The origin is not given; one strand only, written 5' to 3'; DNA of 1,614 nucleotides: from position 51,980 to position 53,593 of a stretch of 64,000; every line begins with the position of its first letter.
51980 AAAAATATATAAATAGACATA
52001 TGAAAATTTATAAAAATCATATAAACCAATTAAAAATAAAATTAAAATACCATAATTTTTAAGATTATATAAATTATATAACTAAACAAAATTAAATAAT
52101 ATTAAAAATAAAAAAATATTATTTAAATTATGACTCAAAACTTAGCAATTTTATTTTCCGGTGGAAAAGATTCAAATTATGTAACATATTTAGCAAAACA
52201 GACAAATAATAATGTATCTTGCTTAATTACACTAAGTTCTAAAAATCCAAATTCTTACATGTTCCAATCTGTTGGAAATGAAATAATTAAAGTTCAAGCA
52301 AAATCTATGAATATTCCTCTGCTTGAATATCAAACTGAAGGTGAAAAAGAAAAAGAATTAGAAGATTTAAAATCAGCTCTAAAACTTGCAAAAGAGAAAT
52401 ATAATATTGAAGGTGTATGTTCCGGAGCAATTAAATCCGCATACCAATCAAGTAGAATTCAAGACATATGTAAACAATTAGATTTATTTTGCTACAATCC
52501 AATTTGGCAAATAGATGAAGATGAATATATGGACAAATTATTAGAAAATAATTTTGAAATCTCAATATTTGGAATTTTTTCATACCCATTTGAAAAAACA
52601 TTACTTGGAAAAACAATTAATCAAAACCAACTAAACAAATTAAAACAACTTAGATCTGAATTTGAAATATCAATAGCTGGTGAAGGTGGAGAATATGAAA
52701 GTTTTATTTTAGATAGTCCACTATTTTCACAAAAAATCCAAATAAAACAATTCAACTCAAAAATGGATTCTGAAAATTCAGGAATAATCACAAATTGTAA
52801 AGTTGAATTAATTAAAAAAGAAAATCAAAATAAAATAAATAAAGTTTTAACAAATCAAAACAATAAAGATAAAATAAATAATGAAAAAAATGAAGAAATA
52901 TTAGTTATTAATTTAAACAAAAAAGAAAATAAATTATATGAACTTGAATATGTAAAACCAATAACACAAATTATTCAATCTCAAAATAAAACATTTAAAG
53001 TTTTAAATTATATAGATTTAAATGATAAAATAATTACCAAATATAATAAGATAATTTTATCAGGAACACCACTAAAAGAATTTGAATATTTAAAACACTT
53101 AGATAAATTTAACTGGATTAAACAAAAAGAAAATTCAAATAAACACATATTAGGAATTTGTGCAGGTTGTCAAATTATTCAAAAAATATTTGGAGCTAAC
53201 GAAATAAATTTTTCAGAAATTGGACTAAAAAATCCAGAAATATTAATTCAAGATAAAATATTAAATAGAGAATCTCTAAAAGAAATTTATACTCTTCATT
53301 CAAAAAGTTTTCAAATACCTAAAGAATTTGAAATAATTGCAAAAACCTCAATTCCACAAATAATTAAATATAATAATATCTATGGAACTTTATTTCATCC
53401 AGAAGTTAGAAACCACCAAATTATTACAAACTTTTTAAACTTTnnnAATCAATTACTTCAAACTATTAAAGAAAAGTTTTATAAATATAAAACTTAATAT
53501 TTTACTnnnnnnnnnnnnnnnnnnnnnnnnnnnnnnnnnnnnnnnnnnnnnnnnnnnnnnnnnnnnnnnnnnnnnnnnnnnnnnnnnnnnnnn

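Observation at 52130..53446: Fusion of a Dph6/MJ0570-type PP-loop ATPase with a class-I glutamine amidotransferase; possible glutamine-dependent diphthamide synthetase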

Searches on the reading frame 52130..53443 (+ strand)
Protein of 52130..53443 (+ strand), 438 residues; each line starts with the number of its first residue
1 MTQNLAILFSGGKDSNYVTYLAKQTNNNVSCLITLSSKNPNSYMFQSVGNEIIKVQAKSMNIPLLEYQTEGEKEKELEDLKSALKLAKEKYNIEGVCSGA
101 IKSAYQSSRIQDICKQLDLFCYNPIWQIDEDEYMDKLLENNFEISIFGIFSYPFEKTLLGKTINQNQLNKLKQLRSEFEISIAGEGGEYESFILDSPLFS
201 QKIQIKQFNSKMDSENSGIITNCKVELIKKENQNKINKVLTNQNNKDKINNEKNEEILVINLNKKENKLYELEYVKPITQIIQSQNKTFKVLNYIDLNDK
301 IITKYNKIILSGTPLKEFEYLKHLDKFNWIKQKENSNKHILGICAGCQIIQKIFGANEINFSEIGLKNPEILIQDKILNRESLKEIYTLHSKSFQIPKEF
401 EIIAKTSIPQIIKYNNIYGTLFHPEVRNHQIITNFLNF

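Call 3: search_protein_families(library=pfam, proteins=[window:52130-53443:+], max_evalue=1)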
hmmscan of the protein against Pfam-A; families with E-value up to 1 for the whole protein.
window:52130-53443:+ (438 aa): 6 families
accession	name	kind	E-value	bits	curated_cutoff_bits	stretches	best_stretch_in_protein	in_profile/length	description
PF01902.24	Diphthami_syn_2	-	1.6e-52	178.6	23.2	1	5-216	3-209/219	Diphthamide synthase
PF00117.34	GATase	-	2.7e-12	47.2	22.8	1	274-429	9-176/190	Glutamine amidotransferase class-I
PF07685.20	GATase_3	-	0.00032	20.8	27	1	290-352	25-90/196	CobB/CobQ-like glutamine amidotransferase domain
PF15045.11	Clathrin_bdg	-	0.011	16.1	22.5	1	283-335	25-76/80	Clathrin-binding box of Aftiphilin, vesicle trafficking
PF06508.19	QueC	-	0.027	14.4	22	1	7-33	4-30/210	Queuosine biosynthesis protein QueC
PF00548.26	Peptidase_C3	-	0.26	11.7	22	0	202-294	55-142/174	3C cysteine protease (picornain 3C)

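Call 4: search_protein_families(library=ncbifam, proteins=[window:52130-53443:+], max_evalue=1)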
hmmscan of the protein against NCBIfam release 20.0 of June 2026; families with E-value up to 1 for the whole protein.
window:52130-53443:+ (438 aa): 20 families
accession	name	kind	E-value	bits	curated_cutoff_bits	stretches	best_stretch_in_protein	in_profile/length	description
TIGR03679.1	Dph6_archaeal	equivalog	1.5e-72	243.4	197.3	1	7-217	2-211/218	diphthine--ammonia ligase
NF052346.1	PAB0415_fam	hypoth_equivalog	1.3e-16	61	250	1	8-211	3-195/205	PAB0415 family putative ATP pyrophosphatase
TIGR00888.1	guaA_Nterm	equivalog_domain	8e-13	48.2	172.15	1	273-434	9-179/188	glutamine-hydrolyzing GMP synthase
NF001975.0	PRK00758.1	equivalog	1.3e-11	44.4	198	1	300-435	38-178/185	GMP synthase subunit A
NF005072.0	PRK06490.1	equivalog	1.8e-09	36.9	339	1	307-429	61-190/251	glutamine amidotransferase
NF052347.1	TTX_0299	hypoth_equivalog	1.2e-08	34.8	250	1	8-209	3-188/200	TTX_0299 family putative ATP pyrophosphatase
TIGR01855.1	IMP_synth_hisH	equivalog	3e-07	30.4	105.4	2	286-351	18-85/198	imidazole glycerol phosphate synthase subunit HisH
NF005367.0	PRK06895.1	equivalog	3.4e-07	30.4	265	1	279-426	18-172/190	anthranilate synthase component II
NF005458.0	PRK07053.1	equivalog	5.8e-07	29.1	250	1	306-431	49-185/234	glutamine amidotransferase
NF001989.1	PRK00784.1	equivalog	1.5e-05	23.9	273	1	217-437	219-435/480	cobyric acid synthase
TIGR01368.1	CPSaseIIsmall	equivalog_domain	3.4e-05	23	307.35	1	229-393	147-304/361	glutamine-hydrolyzing carbamoyl-phosphate synthase small subunit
NF006098.0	PRK08250.1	equivalog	0.00016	21.3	301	1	315-426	62-182/239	glutamine amidotransferase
NF011201.0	PRK14607.1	equivalog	0.0003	19.6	670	1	335-437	71-187/534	bifunctional anthranilate synthase component II/anthranilate phosphoribosyltransferase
NF009475.0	PRK12838.1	equivalog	0.00069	18.7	221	1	230-425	133-334/359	carbamoyl phosphate synthase small subunit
NF006562.0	PRK09065.1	equivalog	0.0014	18.2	205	1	328-430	81-194/242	glutamine amidotransferase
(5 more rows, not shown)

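Call 5: find_homologous_proteins(query=window:52130-53443:+, region=1-438)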
Query window:52130-53443:+, residues 1-438 (438 aa): 483 proteins with E <= 0.001 among 8000 candidates; the best 120 are listed.
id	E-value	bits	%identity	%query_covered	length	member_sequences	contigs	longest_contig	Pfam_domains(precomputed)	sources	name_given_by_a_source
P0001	6.0e-280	946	100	100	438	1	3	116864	PF28410.1,PF00117.35,PF01902.25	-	-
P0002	5.5e-239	811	85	100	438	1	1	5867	PF28410.1,PF00117.35,PF01902.25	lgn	-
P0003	5.5e-202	689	73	100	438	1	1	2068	PF28410.1,PF00117.35,PF01902.25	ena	-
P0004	3.5e-188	644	69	99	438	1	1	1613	PF28410.1,PF00117.35,PF01902.25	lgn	-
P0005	2.3e-166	572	63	99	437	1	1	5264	PF28410.1,PF00117.35,PF01902.25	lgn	-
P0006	2.3e-96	342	46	99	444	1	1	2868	PF28410.1,PF00117.35,PF01902.25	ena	-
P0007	1.1e-88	316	36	99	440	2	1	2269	PF28410.1,PF00117.35,PF01902.25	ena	-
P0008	1.6e-88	316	37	99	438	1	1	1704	PF28410.1,PF07722.20,PF00117.35,PF01902.25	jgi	-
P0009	1.8e-88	316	36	99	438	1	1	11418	PF28410.1,PF07722.20,PF00117.35,PF01902.25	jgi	-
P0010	5.2e-88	314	37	99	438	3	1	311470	PF28410.1,PF07722.20,PF00117.35,PF01902.25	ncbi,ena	-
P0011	6.8e-88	314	37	98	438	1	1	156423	PF28410.1,PF07722.20,PF00117.35,PF01902.25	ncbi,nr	ncbi:MAG: diphthine--ammonia ligase [Methanothrix sp.]|nr:diphthine--ammonia ligase [Methanothrix sp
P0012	2.2e-87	312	36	99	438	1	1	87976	PF28410.1,PF07722.20,PF00117.35,PF01902.25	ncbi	ncbi:MAG: diphthine--ammonia ligase [Methanothrix sp.]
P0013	2.5e-87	312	37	99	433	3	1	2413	PF28410.1,PF00117.35,PF01902.25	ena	-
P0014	7.1e-87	310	36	99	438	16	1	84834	PF28410.1,PF07722.20,PF00117.35,PF01902.25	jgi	-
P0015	7.4e-87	310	35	99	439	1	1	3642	PF28410.1,PF07722.20,PF00117.35,PF01902.25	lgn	-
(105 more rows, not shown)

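Call 14: find_related_loci(query=A1, collection=genome_contigs, flank=6000)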
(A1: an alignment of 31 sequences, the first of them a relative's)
Query A1 (438 aa) in genome_contigs; peptide patterns used: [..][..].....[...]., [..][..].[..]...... (x = any residue, [..] = any of these).
600 stretches matched a pattern (row limit reached: there are more); 344 encode a relative of the query (tblastn E <= 1e-3); the best 80 are kept; 80 distinct loci.
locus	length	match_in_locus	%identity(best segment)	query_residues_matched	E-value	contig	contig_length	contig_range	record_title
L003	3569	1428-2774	35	1-438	5e-96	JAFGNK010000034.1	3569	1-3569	MAG: Methanotrichaceae archaeon isolate Zod_Metabat.543 k87_1481544, whole genome shotgun sequence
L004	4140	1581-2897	36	5-438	6e-95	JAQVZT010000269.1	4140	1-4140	MAG: Methanothrix sp. isolate STF2_18 NODE_85019_length_4140_cov_2.137802_Sandtown_F2, whole genome shotgun sequence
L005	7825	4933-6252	35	1-438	2e-94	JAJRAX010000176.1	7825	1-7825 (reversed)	MAG: Methanothrix sp. isolate OWC_0023 OWC_0023_k121_11350124, whole genome shotgun sequence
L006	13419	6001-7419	34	3-436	2e-86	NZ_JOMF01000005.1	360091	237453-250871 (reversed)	Methanomicrobium mobile BP T502DRAFT_scaffold00002.2_C, whole genome shotgun sequence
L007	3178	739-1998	33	4-436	3e-80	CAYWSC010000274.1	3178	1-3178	MAG TPA_asm: Candidatus Hadarchaeota archaeon isolate binchicken_co6_196 genome assembly, contig: NODE_43430_length_3178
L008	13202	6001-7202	53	5-438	2e-107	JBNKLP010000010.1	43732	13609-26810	MAG: Candidatus Nanoarchaeia archaeon isolate H1H2.bin.12.permissive NODE_10_length_43880_cov_6.491313, whole genome sho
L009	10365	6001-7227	37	5-437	2e-80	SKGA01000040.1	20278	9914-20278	MAG: Candidatus Woesearchaeota archaeon isolate CSBr16_114 CSBr16-1999, whole genome shotgun sequence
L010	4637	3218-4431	50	4-435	1e-67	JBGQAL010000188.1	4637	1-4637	MAG: Methanotrichaceae archaeon isolate OBJ2_061818_130_31 k141_963369_length_4637_cov_11.0000, whole genome shotgun seq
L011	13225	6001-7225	36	1-438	2e-67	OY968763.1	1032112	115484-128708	MAG: Candidatus Bathyarchaeota archaeon isolate MFD01299.bin.2.105 genome assembly, chromosome: 1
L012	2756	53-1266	42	5-436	2e-67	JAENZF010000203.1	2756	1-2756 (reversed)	MAG: Methanobacteriota archaeon isolate BL5_bin.18 BL5_bin18_NODE_3366_length_2756_cov_18.325805, whole genome shotgun s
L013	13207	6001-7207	36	5-436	2e-80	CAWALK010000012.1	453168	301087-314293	MAG: uncultured archaeon isolate MFD01872.bin.1.337 genome assembly, contig: contig_54388, whole genome shotgun sequence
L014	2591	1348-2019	47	5-230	6e-67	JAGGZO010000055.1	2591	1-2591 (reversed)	MAG: Candidatus Aenigmatarchaeota archaeon isolate AUK206 PB_MBMC_160_c_000000000087, whole genome shotgun sequence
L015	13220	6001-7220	42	5-438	9e-65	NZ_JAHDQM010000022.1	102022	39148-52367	MAG: Methanoculleus sp. isolate SM3-B2 k141_13595, whole genome shotgun sequence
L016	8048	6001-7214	45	4-436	5e-65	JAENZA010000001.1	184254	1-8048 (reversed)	MAG: Methanobacteriota archaeon isolate BL5_bin.12 BL5_bin12_NODE_43_length_184254_cov_9.592810, whole genome shotgun se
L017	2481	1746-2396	48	1-217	7e-66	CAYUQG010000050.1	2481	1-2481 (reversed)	MAG TPA_asm: Candidatus Woesearchaeota archaeon isolate SRP178699_co1_166 genome assembly, contig: NODE_71753_length_248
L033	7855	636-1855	43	5-438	2e-62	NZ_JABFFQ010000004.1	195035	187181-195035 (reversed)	Methanoculleus nereidis strain YWC-01 YWC-01-scaffold04, whole genome shotgun sequence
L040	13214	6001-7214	47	4-438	8e-62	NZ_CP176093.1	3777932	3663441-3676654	Methanospirillum lacunae strain Ki8-1 chromosome, complete genome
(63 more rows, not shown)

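Call 21: predict_structure(alignment_id=A1)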
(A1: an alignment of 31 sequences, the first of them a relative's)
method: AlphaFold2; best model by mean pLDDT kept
length: 438 residues; sequences in the alignment: 31
mean_pLDDT: 88.3   pTM: 0.88
mean pLDDT of the five models: 88.3, 88.3, 88.2, 87.8, 87.5
residues with pLDDT >= 90: 293; 70-90: 106; 50-70: 19; < 50: 20
segments of 3 or more residues with pLDDT < 50: 234-253
pLDDT, mean of each block of 10 residues (from residue 1): 90 93 95 84 63 92 92 82 97 93 84 95 89 92 92 84 92 88 77 93 92 79 90 47 34 73 93 94 94 93 94 90 95 90 98 95 96 96 94 94 98 98 96 96
secondary structure, 60 per line:
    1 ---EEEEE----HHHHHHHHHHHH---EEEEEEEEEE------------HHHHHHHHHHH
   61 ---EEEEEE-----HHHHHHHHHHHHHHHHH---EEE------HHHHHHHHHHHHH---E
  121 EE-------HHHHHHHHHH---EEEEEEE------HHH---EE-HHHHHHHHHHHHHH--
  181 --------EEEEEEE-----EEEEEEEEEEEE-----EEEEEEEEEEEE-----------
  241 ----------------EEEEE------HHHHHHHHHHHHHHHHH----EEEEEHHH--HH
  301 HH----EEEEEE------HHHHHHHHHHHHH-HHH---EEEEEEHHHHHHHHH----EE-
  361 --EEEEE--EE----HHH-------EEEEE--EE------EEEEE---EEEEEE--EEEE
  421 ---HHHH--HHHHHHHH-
elements in order: E4-8 H13-24 E28-37 H50-60 E64-69 H75-91 E95-97 H104-116 E120-122 H130-139 E143-149 H165-178 E189-195 E201-212 E218-229 E257-261 H268-284 E289-293 H299-302 E307-312 H319-331 E339-344 H345-353 E363-367 E386-390 E401-405 E409-414 E417-420 H424-427 H430-437

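Call 30: fold_search(model_id=the predicted structure, library=pdb)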
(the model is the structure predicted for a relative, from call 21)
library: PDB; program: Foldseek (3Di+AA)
matches with E <= 10: 1470; with E <= 0.001: 148
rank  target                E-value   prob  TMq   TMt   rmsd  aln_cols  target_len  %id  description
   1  3rk1_B                8.1e-23  1.00  0.49  0.95   1.3       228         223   38  'X-ray crystal Structure of the putative N-type ATP pyrophosphatase (PF0828) in complex with ATP from Pyrococcus furio (released 2011-05-11)
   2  3rk1_A                2.1e-22  1.00  0.48  0.94   1.7       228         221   37  'X-ray crystal Structure of the putative N-type ATP pyrophosphatase (PF0828) in complex with ATP from Pyrococcus furio (released 2011-05-11)
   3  2d13_A                2.1e-21  1.00  0.47  0.94   1.5       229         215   35  Crystal Structure of PH1257 from Pyrococcus horikoshii OT3 (released 2006-02-12)
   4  3rjz                  1.7e-20  1.00  0.45  0.92   2.6       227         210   34  X-ray crystal structure of the putative n-type atp pyrophosphatase from pyrococcus furiosus, the northeast structural ge (released 2011-05-11)
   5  2d13_C                2.1e-20  1.00  0.46  0.95   1.5       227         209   33  Crystal Structure of PH1257 from Pyrococcus horikoshii OT3 (released 2006-02-12)
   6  3rk0                  4.4e-20  1.00  0.45  0.90   3.1       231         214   34  X-ray crystal Structure of the putative N-type ATP pyrophosphatase (PF0828) in complex with AMP from Pyrococcus furiosus (released 2011-05-11)
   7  2d13_B                8.3e-20  1.00  0.45  0.93   2.0       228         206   32  Crystal Structure of PH1257 from Pyrococcus horikoshii OT3 (released 2006-02-12)
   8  2d13_D                1.3e-19  1.00  0.45  0.95   1.6       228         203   32  Crystal Structure of PH1257 from Pyrococcus horikoshii OT3 (released 2006-02-12)
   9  2a9v_D                2.6e-11  1.00  0.34  0.71   3.2       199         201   21  Crystal structure of a putative gmp synthase subunit a protein (ta0944m) from thermoplasma acidophilum at 2.45 A resol (released 2005-08-02)
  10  2a9v_B                3.0e-11  1.00  0.34  0.71   3.5       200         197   20  Crystal structure of a putative gmp synthase subunit a protein (ta0944m) from thermoplasma acidophilum at 2.45 A resol (released 2005-08-02)
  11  2a9v_C                3.0e-11  1.00  0.34  0.70   3.6       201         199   19  Crystal structure of a putative gmp synthase subunit a protein (ta0944m) from thermoplasma acidophilum at 2.45 A resol (released 2005-08-02)
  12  2d7j                  4.9e-11  1.00  0.32  0.71   4.0       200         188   24  Crystal Structure Analysis of Glutamine Amidotransferase from Pyrococcus horikoshii OT3 (released 2006-11-21)
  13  2a9v_A                5.8e-11  1.00  0.33  0.70   3.6       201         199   19  Crystal structure of a putative gmp synthase subunit a protein (ta0944m) from thermoplasma acidophilum at 2.45 A resol (released 2005-08-02)
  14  7d97_B                8.7e-11  1.00  0.33  0.72   3.3       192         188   22  Crystal structure of N109P mutant of GATase subunit of Methanocaldococcus jannaschii GMP synthetase (released 2021-08-04)
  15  7d97_A                9.2e-11  1.00  0.33  0.74   3.2       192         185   21  Crystal structure of N109P mutant of GATase subunit of Methanocaldococcus jannaschii GMP synthetase (released 2021-08-04)
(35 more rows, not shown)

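Call 37: search_protein_families(library=ncbifam, proteins=[L040:6675-7247:+, L008:6666-7205:+, L033:1307-1882:+], max_evalue=0.001)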
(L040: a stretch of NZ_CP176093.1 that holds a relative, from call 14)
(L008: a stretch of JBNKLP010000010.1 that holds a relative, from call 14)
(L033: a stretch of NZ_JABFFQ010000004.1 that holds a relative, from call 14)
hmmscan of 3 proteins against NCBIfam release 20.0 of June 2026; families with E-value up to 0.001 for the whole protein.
L040:6675-7247:+ (191 aa): 13 families
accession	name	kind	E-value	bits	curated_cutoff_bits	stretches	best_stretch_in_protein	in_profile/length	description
NF001975.0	PRK00758.1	equivalog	3e-20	72.6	198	1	45-183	40-184/185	GMP synthase subunit A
TIGR00888.1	guaA_Nterm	equivalog_domain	1.1e-19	70.6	172.15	1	3-182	2-186/188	glutamine-hydrolyzing GMP synthase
NF000848.1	PRK00074.1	equivalog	3.4e-16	58.9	400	1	42-186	37-193/512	glutamine-hydrolyzing GMP synthase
NF006562.0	PRK09065.1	equivalog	8.9e-10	38.5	205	1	41-173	50-195/242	glutamine amidotransferase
NF005072.0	PRK06490.1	equivalog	9.5e-08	31.3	339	1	72-172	88-191/251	glutamine amidotransferase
TIGR00566.1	trpG_papA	subfamily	1.9e-07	31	121.05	1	78-168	76-176/192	glutamine amidotransferase of anthranilate synthase or aminodeoxychorismate synthase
NF005743.0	PRK07567.1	equivalog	2.1e-07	30.5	264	1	72-174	89-198/245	glutamine amidotransferase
NF011201.0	PRK14607.1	equivalog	1.7e-06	27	670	1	78-182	75-190/534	bifunctional anthranilate synthase component II/anthranilate phosphoribosyltransferase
NF005849.0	PRK07765.1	equivalog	2.9e-06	26.7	308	1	68-185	68-196/219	aminodeoxychorismate/anthranilate synthase component II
TIGR01823.1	PabB-fungal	equivalog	1.3e-05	23.7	442.55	1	78-180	88-203/742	aminodeoxychorismate synthase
NF005458.0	PRK07053.1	equivalog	0.00014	21.3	250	1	73-180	80-196/234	glutamine amidotransferase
NF010081.0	PRK13566.1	equivalog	0.00016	20.1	645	1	77-167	601-699/729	anthranilate synthase component I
NF004921.0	PRK06278.1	equivalog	0.00023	20.2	354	1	42-90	31-79/482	cobyrinic acid a,c-diamide synthase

L008:6666-7205:+ (180 aa): 18 families
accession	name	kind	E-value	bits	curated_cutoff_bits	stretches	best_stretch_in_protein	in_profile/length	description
NF001975.0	PRK00758.1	equivalog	3.6e-18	65.8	198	1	33-170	27-168/185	GMP synthase subunit A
TIGR00888.1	guaA_Nterm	equivalog_domain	4.2e-15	55.6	172.15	1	23-170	14-170/188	glutamine-hydrolyzing GMP synthase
NF000848.1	PRK00074.1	equivalog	9.6e-14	50.8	400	1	26-170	17-173/512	glutamine-hydrolyzing GMP synthase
NF005367.0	PRK06895.1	equivalog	1.4e-11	44.6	265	1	18-167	12-172/190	anthranilate synthase component II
NF005072.0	PRK06490.1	equivalog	2.2e-09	36.6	339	1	50-170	59-190/251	glutamine amidotransferase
TIGR01855.1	IMP_synth_hisH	equivalog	6.3e-09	35.9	105.4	1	105-168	115-184/198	imidazole glycerol phosphate synthase subunit HisH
NF005743.0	PRK07567.1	equivalog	1.1e-06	28.1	264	1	76-173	90-198/245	glutamine amidotransferase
NF009475.0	PRK12838.1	equivalog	1.7e-06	27.2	221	1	23-167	183-335/359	carbamoyl phosphate synthase small subunit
NF001989.1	PRK00784.1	equivalog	2.4e-06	26.5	273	1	39-178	277-435/480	cobyric acid synthase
NF005458.0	PRK07053.1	equivalog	9e-06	25.2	250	1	78-172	82-185/234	glutamine amidotransferase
NF004921.0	PRK06278.1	equivalog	1.2e-05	24.4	354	0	43-94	30-80/482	cobyrinic acid a,c-diamide synthase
NF045546.1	GCDPHdlase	equivalog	1.4e-05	25.3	250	1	76-168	90-182/198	gamma-glutamyl-CDP-amidate hydrolase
NF006562.0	PRK09065.1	equivalog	2.6e-05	23.9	205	1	73-170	81-193/242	glutamine amidotransferase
TIGR03800.1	PLP_synth_Pdx2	equivalog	5.3e-05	23.2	105.55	0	135-174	140-179/184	pyridoxal 5'-phosphate synthase glutaminase subunit PdxT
TIGR01368.1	CPSaseIIsmall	equivalog_domain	0.00014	20.9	307.35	1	25-167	191-341/361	glutamine-hydrolyzing carbamoyl-phosphate synthase small subunit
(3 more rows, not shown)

L033:1307-1882:+ (192 aa): 17 families
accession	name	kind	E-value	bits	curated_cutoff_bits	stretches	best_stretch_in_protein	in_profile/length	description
NF001975.0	PRK00758.1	equivalog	6.9e-14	51.9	198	1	45-172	38-166/185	GMP synthase subunit A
TIGR00888.1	guaA_Nterm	equivalog_domain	2.9e-13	49.6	172.15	1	54-173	46-169/188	glutamine-hydrolyzing GMP synthase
NF000848.1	PRK00074.1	equivalog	2.2e-09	36.5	400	1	51-173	43-172/512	glutamine-hydrolyzing GMP synthase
NF006562.0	PRK09065.1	equivalog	2.5e-07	30.5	205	1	76-175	87-194/242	glutamine amidotransferase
NF005849.0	PRK07765.1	equivalog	2.2e-06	27.1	308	1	77-171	74-175/219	aminodeoxychorismate/anthranilate synthase component II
NF045546.1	GCDPHdlase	equivalog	6.3e-06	26.4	250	1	76-173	90-183/198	gamma-glutamyl-CDP-amidate hydrolase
NF005743.0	PRK07567.1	equivalog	1.4e-05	24.5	264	1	76-179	90-200/245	glutamine amidotransferase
NF041322.1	Anth_synII_Halo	equivalog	2e-05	24.3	320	1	76-171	70-173/190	anthranilate synthase component II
NF005367.0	PRK06895.1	equivalog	3.8e-05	23.7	265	1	69-171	60-172/190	anthranilate synthase component II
TIGR01815.1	TrpE-clade3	equivalog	3.8e-05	21.9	739.15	1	17-171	526-688/717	anthranilate synthase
TIGR01368.1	CPSaseIIsmall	equivalog_domain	5.5e-05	22.3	307.35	1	73-172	240-342/361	glutamine-hydrolyzing carbamoyl-phosphate synthase small subunit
TIGR00566.1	trpG_papA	subfamily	6.1e-05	22.9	121.05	1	81-171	76-176/192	glutamine amidotransferase of anthranilate synthase or aminodeoxychorismate synthase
NF005458.0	PRK07053.1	equivalog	6.2e-05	22.5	250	1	71-180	75-188/234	glutamine amidotransferase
NF011201.0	PRK14607.1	equivalog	6.6e-05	21.8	670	1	80-171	74-172/534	bifunctional anthranilate synthase component II/anthranilate phosphoribosyltransferase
NF010081.0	PRK13566.1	equivalog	0.00022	19.6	645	1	17-171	538-700/729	anthranilate synthase component I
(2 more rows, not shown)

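Call 38: find_homologous_proteins(query=L040:6675-7247:+)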
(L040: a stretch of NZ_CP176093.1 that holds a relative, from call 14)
Query L040:6675-7247:+ (191 aa): 1543 proteins with E <= 0.001 among 1764 candidates; the best 120 are listed.
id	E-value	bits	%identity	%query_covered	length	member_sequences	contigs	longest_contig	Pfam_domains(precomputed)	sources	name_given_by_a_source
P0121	1.6e-118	411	96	100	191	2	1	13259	PF07722.20,PF00117.35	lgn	-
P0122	3.8e-106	371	88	97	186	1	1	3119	PF07722.20,PF00117.35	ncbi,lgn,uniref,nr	ncbi:MAG TPA: gamma-glutamyl-gamma-aminobutyrate hydrolase family protein [Methanospirillum sp.]|uni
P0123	2.7e-96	339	80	97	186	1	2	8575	PF07722.20,PF00117.35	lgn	-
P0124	2.7e-90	319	71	99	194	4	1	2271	PF07722.20,PF00117.35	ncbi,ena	-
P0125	1.7e-89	316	72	97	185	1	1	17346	PF07722.20,PF00117.35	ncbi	-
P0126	7.7e-86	305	70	97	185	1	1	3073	PF07722.20,PF00117.35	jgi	-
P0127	1.1e-85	304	71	97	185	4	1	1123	PF07722.20,PF00117.35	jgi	-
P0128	5.4e-79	282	66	96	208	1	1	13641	PF07722.20,PF00117.35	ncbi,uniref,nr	ncbi:MAG: hypothetical protein LUQ50_07820 [Methanospirillum sp.]|uniref:glutamine amidotransferase-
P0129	2.6e-76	273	67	96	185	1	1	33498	PF07722.20,PF00117.35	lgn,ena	-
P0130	1.5e-72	261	62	94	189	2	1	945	PF07722.20,PF00117.35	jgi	jgi:GMP synthase (glutamine-hydrolysing)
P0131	3.0e-72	260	62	95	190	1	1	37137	PF07722.20,PF00117.35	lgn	-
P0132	3.5e-72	260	61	96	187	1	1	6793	PF07722.20,PF00117.35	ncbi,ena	-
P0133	1.4e-69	252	61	95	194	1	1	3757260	PF07722.20,PF00117.35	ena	-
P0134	7.6e-69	249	59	97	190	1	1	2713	PF07722.20,PF00117.35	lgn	-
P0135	7.9e-66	239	58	97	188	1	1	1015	PF07722.20,PF00117.35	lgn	-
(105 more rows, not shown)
